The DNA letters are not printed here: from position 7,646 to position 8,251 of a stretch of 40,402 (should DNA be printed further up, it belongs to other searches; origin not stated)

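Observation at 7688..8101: Oppositely oriented gene encoding a protein with a poly-Asp/Glu C-terminal tail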

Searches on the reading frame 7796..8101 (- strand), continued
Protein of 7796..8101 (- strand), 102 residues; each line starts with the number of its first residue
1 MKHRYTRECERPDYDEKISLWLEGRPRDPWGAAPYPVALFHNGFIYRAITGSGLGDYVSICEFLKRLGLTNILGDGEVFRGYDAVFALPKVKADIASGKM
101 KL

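Call 75: get_annotated_region(hit=H100, flank=3500)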
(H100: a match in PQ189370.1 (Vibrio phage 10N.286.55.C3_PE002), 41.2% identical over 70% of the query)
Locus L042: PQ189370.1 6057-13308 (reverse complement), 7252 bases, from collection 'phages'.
description: Vibrio phage 10N.286.55.C3_PE002, complete genome.
organism: Vibrio phage 10N.286.55.C3_PE002 (NCBI taxid 3385350)
taxonomy: Viruses; Duplodnaviria; Heunggongvirae; Uroviricota; Caudoviricetes
host: Vibrio cyclitrophicus 10N.286.55.C3; source: seawater; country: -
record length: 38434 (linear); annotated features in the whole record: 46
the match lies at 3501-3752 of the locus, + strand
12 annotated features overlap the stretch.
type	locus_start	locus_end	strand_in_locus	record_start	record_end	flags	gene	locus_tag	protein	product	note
CDS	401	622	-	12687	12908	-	-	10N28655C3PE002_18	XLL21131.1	hypothetical protein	-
CDS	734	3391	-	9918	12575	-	-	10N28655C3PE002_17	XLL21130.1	hypothetical protein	VPA_BPP2_Replication_gene_A_protein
CDS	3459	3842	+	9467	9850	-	-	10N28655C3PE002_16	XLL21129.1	hypothetical protein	-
CDS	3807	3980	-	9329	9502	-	-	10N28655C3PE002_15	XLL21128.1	hypothetical protein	YO83_BPP2_Uncharacterized_10.2_kDa_protein_in_GpA_5 'region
CDS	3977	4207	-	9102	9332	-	-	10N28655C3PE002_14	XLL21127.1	hypothetical protein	-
CDS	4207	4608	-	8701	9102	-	-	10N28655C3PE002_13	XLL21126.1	hypothetical protein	-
CDS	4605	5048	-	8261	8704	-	-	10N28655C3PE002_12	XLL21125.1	hypothetical protein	YR7D_ECOLX_Protein_ORFd_in_retron_Ec67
CDS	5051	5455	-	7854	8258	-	-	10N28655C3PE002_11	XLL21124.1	hypothetical protein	-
CDS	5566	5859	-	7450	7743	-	-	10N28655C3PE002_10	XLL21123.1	hypothetical protein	-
CDS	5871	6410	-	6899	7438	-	-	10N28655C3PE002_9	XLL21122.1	hypothetical protein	YR7B_ECOLX_Protein_ORFb_in_retron_Ec67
CDS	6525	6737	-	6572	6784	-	-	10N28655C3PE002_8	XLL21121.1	hypothetical protein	VAPL_BP186_Protein_apl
CDS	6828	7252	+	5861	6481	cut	-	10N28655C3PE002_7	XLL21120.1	hypothetical protein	Bacteriophage_CI_repressor_C-terminal_domain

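Call 76: find_related_loci(query=P0017, collection=viral_contigs, flank=4000)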
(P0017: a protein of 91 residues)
Query P0017 (91 aa) in viral_contigs; peptide patterns used: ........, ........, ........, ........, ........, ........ (x = any residue, [..] = any of these).
9 stretches matched a pattern, but none encodes a relative of the query by tblastn (E <= 1e-3).

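Call 77: find_related_loci(query=P0013, collection=viral_contigs, flank=4000)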
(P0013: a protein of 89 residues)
Query P0013 (89 aa) in viral_contigs; peptide patterns used: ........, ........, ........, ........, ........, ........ (x = any residue, [..] = any of these).
10 stretches matched a pattern, but none encodes a relative of the query by tblastn (E <= 1e-3).

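Call 78: find_related_loci(query=P0056, collection=viral_contigs, flank=4000)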
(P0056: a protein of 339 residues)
Query P0056 (339 aa) in viral_contigs; peptide patterns used: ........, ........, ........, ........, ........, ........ (x = any residue, [..] = any of these).
74 stretches matched a pattern; 4 encode a relative of the query (tblastn E <= 1e-3); 4 distinct loci.
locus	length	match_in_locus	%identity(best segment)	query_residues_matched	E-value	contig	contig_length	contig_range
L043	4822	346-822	37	175-334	3e-22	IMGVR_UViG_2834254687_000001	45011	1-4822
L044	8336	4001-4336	40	216-332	1e-21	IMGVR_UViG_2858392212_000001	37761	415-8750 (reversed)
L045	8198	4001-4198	60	254-320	3e-21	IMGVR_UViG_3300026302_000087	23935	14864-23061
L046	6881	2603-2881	43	244-336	4e-21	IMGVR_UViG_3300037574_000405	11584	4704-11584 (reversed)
